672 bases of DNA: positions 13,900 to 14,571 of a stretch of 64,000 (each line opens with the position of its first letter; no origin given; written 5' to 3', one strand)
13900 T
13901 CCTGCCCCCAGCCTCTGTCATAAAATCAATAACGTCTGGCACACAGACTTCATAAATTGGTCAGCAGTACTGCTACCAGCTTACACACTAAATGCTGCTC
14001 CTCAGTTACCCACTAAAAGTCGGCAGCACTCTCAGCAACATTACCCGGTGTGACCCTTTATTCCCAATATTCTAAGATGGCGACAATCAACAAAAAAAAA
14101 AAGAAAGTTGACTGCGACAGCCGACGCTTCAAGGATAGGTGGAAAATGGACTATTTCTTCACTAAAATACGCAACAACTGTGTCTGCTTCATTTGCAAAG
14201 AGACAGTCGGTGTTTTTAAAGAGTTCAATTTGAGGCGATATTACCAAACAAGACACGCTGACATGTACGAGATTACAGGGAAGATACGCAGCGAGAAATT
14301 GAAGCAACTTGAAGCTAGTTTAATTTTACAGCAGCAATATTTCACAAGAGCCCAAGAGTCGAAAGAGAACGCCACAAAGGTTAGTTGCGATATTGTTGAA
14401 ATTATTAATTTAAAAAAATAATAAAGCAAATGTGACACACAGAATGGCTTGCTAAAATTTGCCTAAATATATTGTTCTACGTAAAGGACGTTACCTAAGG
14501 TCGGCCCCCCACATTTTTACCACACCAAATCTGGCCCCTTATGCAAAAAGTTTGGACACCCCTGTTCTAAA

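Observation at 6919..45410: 39-kb gene built from ~41 tiny phase-0 exons encoding a modular intrinsically disordered protein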

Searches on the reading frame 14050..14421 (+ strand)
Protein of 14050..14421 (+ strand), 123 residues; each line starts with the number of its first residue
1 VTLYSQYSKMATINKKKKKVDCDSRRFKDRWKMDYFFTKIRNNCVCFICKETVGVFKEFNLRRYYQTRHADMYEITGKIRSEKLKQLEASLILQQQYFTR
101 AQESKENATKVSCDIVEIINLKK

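Call 20: search_protein_families(library=pfam, max_evalue=0.1, proteins=[window:14050-14421:+])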
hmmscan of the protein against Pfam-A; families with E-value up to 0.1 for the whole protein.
window:14050-14421:+ (123 aa): 3 families
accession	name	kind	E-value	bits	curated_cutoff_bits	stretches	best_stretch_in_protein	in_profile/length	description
PF18658.7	zf-C2H2_12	-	1.8e-08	34.4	27.3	1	29-86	2-61/64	Spin-doc zinc-finger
PF24239.1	DUF7447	-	0.068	13.8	24.1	0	13-84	2-81/89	Family of unknown function (DUF7447)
PF00253.27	Ribosomal_S14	-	0.088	13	27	0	36-77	8-49/54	Ribosomal protein S14p/S29e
